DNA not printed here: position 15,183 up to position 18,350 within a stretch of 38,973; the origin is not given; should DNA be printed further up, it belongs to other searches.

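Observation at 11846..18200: Divergently organised, atypical MacB/FtsX-type transporter module with a GSDH-like beta-propeller lipoprotein partner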

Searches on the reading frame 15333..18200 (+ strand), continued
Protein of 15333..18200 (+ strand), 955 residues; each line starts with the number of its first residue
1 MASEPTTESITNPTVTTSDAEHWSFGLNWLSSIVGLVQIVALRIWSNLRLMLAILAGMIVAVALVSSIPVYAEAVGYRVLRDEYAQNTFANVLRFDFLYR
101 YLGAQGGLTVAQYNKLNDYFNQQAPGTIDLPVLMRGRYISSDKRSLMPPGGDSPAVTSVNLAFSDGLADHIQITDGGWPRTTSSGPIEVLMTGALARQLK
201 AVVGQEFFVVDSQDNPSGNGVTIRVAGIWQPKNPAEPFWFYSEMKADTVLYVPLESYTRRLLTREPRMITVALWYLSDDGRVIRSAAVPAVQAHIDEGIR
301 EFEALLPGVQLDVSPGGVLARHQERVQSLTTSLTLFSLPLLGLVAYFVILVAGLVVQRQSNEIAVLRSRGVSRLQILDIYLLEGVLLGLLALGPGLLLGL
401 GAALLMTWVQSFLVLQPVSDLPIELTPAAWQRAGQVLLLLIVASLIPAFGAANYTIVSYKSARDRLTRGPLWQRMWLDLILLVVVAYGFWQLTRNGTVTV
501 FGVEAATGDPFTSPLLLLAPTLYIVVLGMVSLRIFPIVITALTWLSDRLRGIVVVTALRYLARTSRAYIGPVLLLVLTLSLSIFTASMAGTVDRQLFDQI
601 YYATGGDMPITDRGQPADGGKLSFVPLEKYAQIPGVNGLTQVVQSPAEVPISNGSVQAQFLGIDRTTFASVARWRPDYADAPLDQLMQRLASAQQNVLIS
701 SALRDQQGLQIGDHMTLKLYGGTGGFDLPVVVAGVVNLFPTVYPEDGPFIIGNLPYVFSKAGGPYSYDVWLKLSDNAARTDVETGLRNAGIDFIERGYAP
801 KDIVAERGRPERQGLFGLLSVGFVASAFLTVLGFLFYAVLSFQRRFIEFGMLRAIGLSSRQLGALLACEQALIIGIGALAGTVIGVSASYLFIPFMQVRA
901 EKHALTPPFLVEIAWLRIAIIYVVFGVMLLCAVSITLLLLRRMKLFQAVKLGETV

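Call 60: search_protein_families(library=pfam, proteins=[L101:14542-16077:+, L101:16122-16709:+, L101:16808-17476:+, L101:17710-18933:+, L101:19627-21384:+, L100:253-1308:+, L100:1394-2092:+, L100:5177-5995:-, L100:6416-8521:-, L100:8531-9694:-], max_evalue=0.001)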
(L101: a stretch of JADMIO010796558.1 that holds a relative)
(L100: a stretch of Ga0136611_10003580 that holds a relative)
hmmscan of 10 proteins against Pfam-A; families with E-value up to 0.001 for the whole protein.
L101:14542-16077:+ (511 aa): 13 families
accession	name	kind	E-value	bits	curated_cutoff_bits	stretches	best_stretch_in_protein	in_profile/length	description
PF13428.12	TPR_14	-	1e-12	47.8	23.5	1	429-467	2-40/44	Tetratricopeptide repeat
PF13432.12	TPR_16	-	2.6e-09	37.8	32.7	2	411-460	14-63/65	Tetratricopeptide repeat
PF14559.12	TPR_19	-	2.6e-08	34.5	25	1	438-501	1-64/68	Tetratricopeptide repeat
PF07719.23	TPR_2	-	5.1e-08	32.9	27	1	429-460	2-33/34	Tetratricopeptide repeat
PF00515.34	TPR_1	-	1.1e-07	31.8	27.8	1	430-460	3-33/34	Tetratricopeptide repeat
PF13248.11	Zn_ribbon_3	-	2.4e-07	30.4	27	1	138-159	3-24/26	zinc-ribbon domain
PF23914.1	TPR_CcmH_CycH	-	2.2e-06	28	42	0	423-467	45-89/158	Cytochrome c-type biogenesis protein H TPR domain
PF00226.36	DnaJ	-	2.9e-06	27.7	27.8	0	60-122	1-63/63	DnaJ domain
PF12773.13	DZR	-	7.8e-06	26.4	27.3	0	136-160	11-33/45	Double zinc ribbon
PF13240.11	Zn_Ribbon_1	-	3.6e-05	23.8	25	1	139-160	1-22/23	zinc-ribbon domain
PF13431.12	TPR_17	-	5.5e-05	23.6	24.4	0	416-448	1-33/34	Tetratricopeptide repeat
PF13414.12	TPR_11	-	0.00015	21.8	26.8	0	437-460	3-26/42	TPR repeat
PF12895.13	ANAPC3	-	0.00036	21.2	27.2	0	395-452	24-80/82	Anaphase-promoting complex, cyclosome, subunit 3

L101:16122-16709:+ (195 aa): 3 families
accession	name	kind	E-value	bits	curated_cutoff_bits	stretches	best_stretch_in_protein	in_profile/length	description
PF13474.12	SnoaL_3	-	1.9e-09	38.3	22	1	80-190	12-117/121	SnoaL-like domain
PF08332.16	CaMKII_AD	-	2.5e-09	37.8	22.1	1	66-191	2-126/128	Calcium/calmodulin dependent protein kinase II association domain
PF14534.12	DUF4440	-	8.1e-09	36.3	25.2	1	69-183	1-106/107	Domain of unknown function (DUF4440)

L101:16808-17476:+ (222 aa): 0 families

L101:17710-18933:+ (407 aa): 1 family
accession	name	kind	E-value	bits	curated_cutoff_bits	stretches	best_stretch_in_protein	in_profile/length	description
PF06772.16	LtrA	-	7.8e-71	239.6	31.9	1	29-376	1-348/356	Bacterial low temperature requirement A protein (LtrA)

L101:19627-21384:+ (585 aa): 1 family
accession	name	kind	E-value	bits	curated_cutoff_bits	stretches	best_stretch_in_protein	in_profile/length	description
PF00082.27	Peptidase_S8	-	3.7e-13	49.9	21.8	1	252-489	45-270/288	Subtilase family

L100:253-1308:+ (351 aa): 1 family
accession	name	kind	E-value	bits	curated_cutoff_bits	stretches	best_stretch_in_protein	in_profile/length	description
PF01120.23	Alpha_L_fucos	-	1.7e-06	28.2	25.2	1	48-202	92-219/345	Alpha-L-fucosidase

L100:1394-2092:+ (232 aa): 3 families
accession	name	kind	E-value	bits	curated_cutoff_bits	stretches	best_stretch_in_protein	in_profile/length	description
PF14871.12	GHL6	-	5.9e-20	72.3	35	1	36-161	1-131/132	Hypothetical glycosyl hydrolase 6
PF01120.23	Alpha_L_fucos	-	6.9e-13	49.2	25.2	1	32-167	91-216/345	Alpha-L-fucosidase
PF02638.21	GHL10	-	0.00012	21.7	27.9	1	72-164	60-164/311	Glycosyl hydrolase-like 10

L100:5177-5995:- (272 aa): 1 family
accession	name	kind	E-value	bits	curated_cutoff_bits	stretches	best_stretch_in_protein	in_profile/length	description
PF01784.24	DUF34_NIF3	-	8.4e-15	55.5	23.4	1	36-254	30-237/256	Duf34/NIF3 (NGG1p interacting factor 3)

L100:6416-8521:- (701 aa): 3 families
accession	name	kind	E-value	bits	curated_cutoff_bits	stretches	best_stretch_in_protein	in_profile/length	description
PF14871.12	GHL6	-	5e-29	101.6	35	1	45-177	1-132/132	Hypothetical glycosyl hydrolase 6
PF08532.16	Glyco_hydro_42M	-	9.1e-06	25.8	25.8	1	398-448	39-89/207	Beta-galactosidase trimerisation domain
PF01120.23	Alpha_L_fucos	-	0.00036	20.5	25.2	1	61-178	111-212/345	Alpha-L-fucosidase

L100:8531-9694:- (387 aa): 2 families
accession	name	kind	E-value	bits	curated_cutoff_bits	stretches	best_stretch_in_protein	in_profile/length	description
PF01547.30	SBP_bac_1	-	3.7e-28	99.8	26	1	26-302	45-305/307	Bacterial extracellular solute-binding protein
PF13416.11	SBP_bac_8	-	4.3e-22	79.7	27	1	30-304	38-250/279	Bacterial extracellular solute-binding protein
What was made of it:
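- L100 shows another adaptor-less permease next to glycoside-hydrolase-like genes without the lipoprotein (call 60).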

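Call 64: search_protein_families(library=pfam, proteins=[L115:8218-9420:-, L115:6906-7907:+, L115:9356-9916:+, L099:4392-5216:+], max_evalue=0.001)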
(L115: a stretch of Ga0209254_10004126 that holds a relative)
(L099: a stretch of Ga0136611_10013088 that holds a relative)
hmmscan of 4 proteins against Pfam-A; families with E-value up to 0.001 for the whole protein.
L115:8218-9420:- (400 aa): 0 families

L115:6906-7907:+ (333 aa): 6 families
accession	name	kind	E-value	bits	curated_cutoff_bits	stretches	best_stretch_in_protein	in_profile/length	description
PF13280.12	WYL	-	7.6e-23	80.7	21.8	1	155-223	1-69/70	WYL domain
PF25583.1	WCX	-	3.6e-16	59.7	23.9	1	250-325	2-75/76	WCX domain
PF08279.18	HTH_11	-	1.3e-10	41.4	25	1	22-72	3-53/55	HTH domain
PF19187.6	HTH_PafC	-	1.6e-09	38.1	32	1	19-65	4-50/115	PafC helix-turn-helix domain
PF02082.26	Rrf2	-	1.2e-06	29.2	30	1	12-78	2-67/132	Iron-dependent Transcriptional regulator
PF13412.12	HTH_24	-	0.00019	21.4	21.9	1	27-62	11-46/48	Winged helix-turn-helix DNA-binding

L115:9356-9916:+ (186 aa): 1 family
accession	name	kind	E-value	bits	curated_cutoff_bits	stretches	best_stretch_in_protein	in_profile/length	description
PF09413.15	DUF2007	-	3.9e-05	24.2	25.7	1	120-174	11-62/66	Putative prokaryotic signal transducing protein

L099:4392-5216:+ (274 aa): 1 family
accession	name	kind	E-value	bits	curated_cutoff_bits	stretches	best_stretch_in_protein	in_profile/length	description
PF00296.26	Bac_luciferase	-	4.5e-38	131.8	27.9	1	8-220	8-225/314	Luciferase-like monooxygenase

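Call 69: predict_structure(alignment_id=A2)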
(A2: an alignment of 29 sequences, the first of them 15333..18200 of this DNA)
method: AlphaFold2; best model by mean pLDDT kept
length: 955 residues; sequences in the alignment: 29
mean_pLDDT: 80.1   pTM: 0.74
mean pLDDT of the five models: 80.1, 77.3, 77.0, 71.1, 70.7
residues with pLDDT >= 90: 208; 70-90: 583; 50-70: 111; < 50: 53
segments of 3 or more residues with pLDDT < 50: 1-28, 87-93, 455-467
pLDDT, mean of each block of 10 residues (from residue 1): 31 35 43 79 85 92 93 84 57 69 78 90 84 84 81 70 86 91 86 87 87 57 90 70 67 88 81 83 79 89 86 79 84 87 90 82 79 84 91 93 88 76 83 92 84 50 47 74 84 66 53 73 88 78 73 67 71 89 89 84 89 77 84 91 90 85 92 85 91 92 87 90 82 92 88 92 88 88 89 87 83 88 89 78 75 77 80 85 91 71 63 83 82 78 70 60
secondary structure, 60 per line:
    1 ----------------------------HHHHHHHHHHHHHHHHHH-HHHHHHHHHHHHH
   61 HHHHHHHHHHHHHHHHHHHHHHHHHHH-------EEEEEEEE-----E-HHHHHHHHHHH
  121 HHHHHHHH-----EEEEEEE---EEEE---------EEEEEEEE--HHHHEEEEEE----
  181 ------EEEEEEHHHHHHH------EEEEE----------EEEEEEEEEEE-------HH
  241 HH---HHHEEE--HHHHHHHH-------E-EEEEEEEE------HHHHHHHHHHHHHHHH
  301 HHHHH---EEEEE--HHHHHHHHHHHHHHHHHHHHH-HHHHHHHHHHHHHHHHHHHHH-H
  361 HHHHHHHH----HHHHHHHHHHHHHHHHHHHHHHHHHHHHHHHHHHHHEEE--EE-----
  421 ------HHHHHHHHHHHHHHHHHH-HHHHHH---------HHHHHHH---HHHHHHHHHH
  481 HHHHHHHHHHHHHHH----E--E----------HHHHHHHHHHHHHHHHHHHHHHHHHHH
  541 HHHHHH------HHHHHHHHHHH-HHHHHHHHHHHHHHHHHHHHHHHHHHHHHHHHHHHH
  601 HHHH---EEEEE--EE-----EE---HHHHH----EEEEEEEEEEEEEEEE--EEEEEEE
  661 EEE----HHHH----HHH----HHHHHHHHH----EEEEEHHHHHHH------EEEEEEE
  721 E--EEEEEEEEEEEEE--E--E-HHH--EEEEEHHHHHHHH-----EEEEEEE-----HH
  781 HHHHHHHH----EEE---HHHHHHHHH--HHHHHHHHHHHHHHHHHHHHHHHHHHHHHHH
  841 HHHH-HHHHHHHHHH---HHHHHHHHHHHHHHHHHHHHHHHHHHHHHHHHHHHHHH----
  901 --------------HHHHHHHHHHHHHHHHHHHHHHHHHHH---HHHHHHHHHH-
elements in order (helices of 4 or more, strands of 3 or more residues): H29-46 H48-87 E95-102 H110-128 E134-140 E144-147 E157-164 H167-170 E171-176 E187-192 H193-199 E206-210 E221-231 H239-242 E249-251 H254-261 E271-278 H285-305 E309-313 H316-336 H338-358 H360-368 H373-408 E409-411 H427-444 H446-451 H461-467 H471-495 H514-546 H553-563 H565-604 E608-612 H627-631 E636-651 E654-663 H668-671 H683-691 E696-700 H701-707 E714-721 E724-736 E749-753 H754-761 E767-773 H779-788 E793-795 H799-807 H810-844 H846-855 H859-896 H915-941 H945-954
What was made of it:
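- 15333..18200 (+): YbbP-like fused type VII ABC permease, 955 aa: 10 TM helices, two FtsX modules, two extracytoplasmic domains (about 88-315 and 605-808); start overlaps the lipoprotein stop by 8 nt. Model pLDDT 80 with helices matching 10 TM plus two coupling helices (call 69).
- On Type VII ABC transporters (MacB/FtsX superfamily): Mixed alpha/beta domains at about 88-315 and 605-808 in the model (call 69).
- Checked: The permease model (pLDDT 80) has 10 TM helices and two extracytoplasmic domains, between TM1-2 and TM7-8 (call 69).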

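Call 72: fold_search(model_id=the predicted structure, library=pdb)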
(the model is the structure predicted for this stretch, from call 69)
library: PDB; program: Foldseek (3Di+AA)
matches with E <= 10: 219; with E <= 0.001: 62
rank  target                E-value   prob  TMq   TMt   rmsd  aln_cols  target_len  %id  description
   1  9ge6_A                6.9e-20  1.00  0.38  0.44  17.5       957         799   15  Structure of E. coli YbbAP (released 2025-05-28)
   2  9ge7_A                2.0e-19  1.00  0.42  0.48  13.2       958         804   16  Structure of E. coli YbbAP with bound ATP analogue (released 2025-05-28)
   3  8s5g_A                1.4e-14  1.00  0.37  0.52  10.5       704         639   12  BceABS nucleotide-free state (released 2025-09-03)
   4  8g3a_A                1.1e-13  1.00  0.37  0.52  10.6       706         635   13  BceAB-S nucleotide free TM state 1 (released 2023-06-21)
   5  9rld_E                9.2e-13  1.00  0.27  0.51   8.4       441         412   15  LolCDE complex with Lpp lipoprotein (released 2026-01-21)
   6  9rlc_E                1.2e-12  1.00  0.27  0.50   8.5       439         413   15  LolCDE complex with Lpp lipoprotein (released 2026-01-21)
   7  7tcg_A                1.7e-12  1.00  0.38  0.53  10.4       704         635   12  BceAB nucleotide-free conformation (released 2022-04-06)
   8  7arh_E                1.0e-11  1.00  0.23  0.44   9.0       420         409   14  LolCDE in complex with lipoprotein (released 2021-04-07)
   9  7tch_A                1.6e-11  1.00  0.40  0.55   7.9       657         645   12  BceAB E169Q variant ATP-bound conformation (released 2022-04-06)
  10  9rli_E                5.0e-11  1.00  0.24  0.45   9.1       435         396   15  LolCDEdelta(235-252) complex with Pal lipoprotein (released 2026-01-21)
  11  8g4c_A                1.6e-10  1.00  0.36  0.49  11.1       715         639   13  BceABS ATPgS high res TM (released 2023-06-21)
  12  9xro_E                2.2e-10  1.00  0.24  0.49   9.1       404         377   17  LolCDE in complex with SMT-738_3 (released 2026-03-18)
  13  5gko_A                3.4e-10  1.00  0.28  0.38   8.5       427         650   15  Crystal structure of tripartite-type ABC transporter, MacB from Acinetobacter baumannii (released 2017-11-15)
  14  5lil_A                5.2e-10  1.00  0.26  0.37   9.5       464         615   15  Structure of Aggregatibacter actinomycetemcomitans MacB bound to ATPyS (P21) (released 2017-11-15)
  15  9rld_C                8.4e-10  1.00  0.19  0.38  12.9       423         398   16  LolCDE complex with Lpp lipoprotein (released 2026-01-21)
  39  5udf_D                3.4e-06  1.00  0.18  0.70   4.8       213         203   18  Structure of the N-terminal domain of lipoprotein-releasing system transmembrane protein LolE from Acinetobacter bauma (released 2017-01-18)
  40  5udf_B                4.4e-06  1.00  0.17  0.65   5.2       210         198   16  Structure of the N-terminal domain of lipoprotein-releasing system transmembrane protein LolE from Acinetobacter bauma (released 2017-01-18)
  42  5udf_C                6.5e-06  1.00  0.17  0.68   4.7       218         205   17  Structure of the N-terminal domain of lipoprotein-releasing system transmembrane protein LolE from Acinetobacter bauma (released 2017-01-18)
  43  5udf_A                6.5e-06  1.00  0.17  0.63   5.1       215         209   17  Structure of the N-terminal domain of lipoprotein-releasing system transmembrane protein LolE from Acinetobacter bauma (released 2017-01-18)
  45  5lj8_B                8.4e-05  1.00  0.12  0.42   9.1       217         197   14  Structure of the E. coli MacB periplasmic domain (P21) (released 2017-11-15)
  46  6f49_B                1.5e-04  1.00  0.15  0.52   7.1       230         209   15  Periplasmic domain of LolC lacking the Hook. (released 2018-07-25)
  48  5f9q                  2.2e-04  1.00  0.15  0.59   5.6       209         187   12  Crystal structure of the extracellular domain of noncanonic ABC-type transporter YknZ from Gram-positive bacteria (released 2016-02-03)
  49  6f49_A                2.3e-04  1.00  0.15  0.53   6.4       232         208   15  Periplasmic domain of LolC lacking the Hook. (released 2018-07-25)
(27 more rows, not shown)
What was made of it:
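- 15333..18200 (+): Top Foldseek hits are E. coli YbbP 9ge6/9ge7 (E 7e-20, full length), then BceB, LolE and MacB (call 72).
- On Type VII ABC transporters (MacB/FtsX superfamily): Fold matches to YbbP, BceB, LolE, MacB and HrtB (call 72). Foldseek hits to isolated periplasmic domains of LolE (5udf), MacB (5lj8), LolC (6f49) and YknZ (5f9q) (call 72).
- On YbbAP-TesA-type enzyme-partnered type VII system: Top Foldseek hits are 9ge6_A and 9ge7_A (call 72).
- Closest known: MacAB / YknXYZ / Spr0693-0695-type adaptor-dependent MacB pumps. Same: The extracytoplasmic domains match those of MacB, LolC/E and YknZ (call 72).
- Closest known: BceAB-BceS. Same: A 10-TM fused double-FtsX permease with two ATPase subunits; second-best structural match (call 72).
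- The overall fold is closest to YbbP and BceB (call 72).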

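Call 88: find_encoding_contigs(protein=P0237, flank=10000, max_places=1)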
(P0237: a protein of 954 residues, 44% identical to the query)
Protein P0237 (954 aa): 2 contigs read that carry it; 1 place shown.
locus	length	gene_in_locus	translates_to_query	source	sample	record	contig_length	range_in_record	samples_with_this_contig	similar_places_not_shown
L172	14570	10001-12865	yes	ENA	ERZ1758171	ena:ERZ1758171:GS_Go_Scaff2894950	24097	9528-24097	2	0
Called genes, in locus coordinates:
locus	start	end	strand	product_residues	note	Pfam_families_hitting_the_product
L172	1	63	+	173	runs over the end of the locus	PF00210:Ferritin, PF02915:Rubrerythrin (weak)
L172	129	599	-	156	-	-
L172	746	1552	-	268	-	PF05721:PhyH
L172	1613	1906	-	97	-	PF03992:ABM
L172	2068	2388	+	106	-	PF05336:rhaM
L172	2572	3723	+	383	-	PF00392:GntR, PF00532:Peripla_BP_1, PF13407:Peripla_BP_4, PF13377:Peripla_BP_3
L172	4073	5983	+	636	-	PF00496:SBP_bac_5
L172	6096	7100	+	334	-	PF19300:BPD_transp_1_N (faint), PF00528:BPD_transp_1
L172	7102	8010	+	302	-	PF00528:BPD_transp_1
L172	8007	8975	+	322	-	PF00005:ABC_tran, PF13304:AAA_21 (faint), PF08352:oligo_HPY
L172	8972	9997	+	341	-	PF00005:ABC_tran, PF08352:oligo_HPY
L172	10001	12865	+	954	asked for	PF02687:FtsX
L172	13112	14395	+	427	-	PF07995:GSDH (weak)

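Call 89: find_encoding_contigs(protein=P0232, flank=10000, max_places=1)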
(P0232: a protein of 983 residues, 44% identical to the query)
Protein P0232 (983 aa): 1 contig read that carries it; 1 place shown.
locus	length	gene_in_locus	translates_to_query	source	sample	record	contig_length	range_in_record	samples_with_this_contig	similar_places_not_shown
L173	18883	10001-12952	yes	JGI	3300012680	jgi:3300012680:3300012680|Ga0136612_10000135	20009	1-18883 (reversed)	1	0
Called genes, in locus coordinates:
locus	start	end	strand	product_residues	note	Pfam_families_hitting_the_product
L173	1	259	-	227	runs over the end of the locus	PF00300:His_Phos_1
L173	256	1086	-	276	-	PF05721:PhyH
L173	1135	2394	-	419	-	PF23235:WHD_3rd_Lhr (faint), PF06224:AlkZ-like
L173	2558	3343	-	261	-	-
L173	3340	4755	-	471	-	PF01839:FG-GAP (faint), PF13517:FG-GAP_3, PF07593:UnbV_ASPIC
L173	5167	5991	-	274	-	PF00528:BPD_transp_1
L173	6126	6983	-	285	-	PF00528:BPD_transp_1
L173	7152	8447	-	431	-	PF01547:SBP_bac_1, PF13416:SBP_bac_8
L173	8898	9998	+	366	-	PF25989:YknX_C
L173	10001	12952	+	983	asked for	PF12704:MacB_PCD (faint), PF02687:FtsX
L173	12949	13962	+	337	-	PF00005:ABC_tran, PF02463:SMC_N (faint), PF13304:AAA_21 (faint)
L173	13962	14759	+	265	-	PF00005:ABC_tran, PF13304:AAA_21 (faint)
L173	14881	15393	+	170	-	PF00583:Acetyltransf_1, PF13508:Acetyltransf_7 (weak)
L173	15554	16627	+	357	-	PF08240:ADH_N, PF16912:Glu_dehyd_C (faint), PF00107:ADH_zinc_N, PF13602:ADH_zinc_N_2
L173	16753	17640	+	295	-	PF02739:5_3_exonuc_N, PF01367:5_3_exonuc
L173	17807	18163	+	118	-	PF00034:Cytochrom_C (weak), PF13442:Cytochrome_CBB3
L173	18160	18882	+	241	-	?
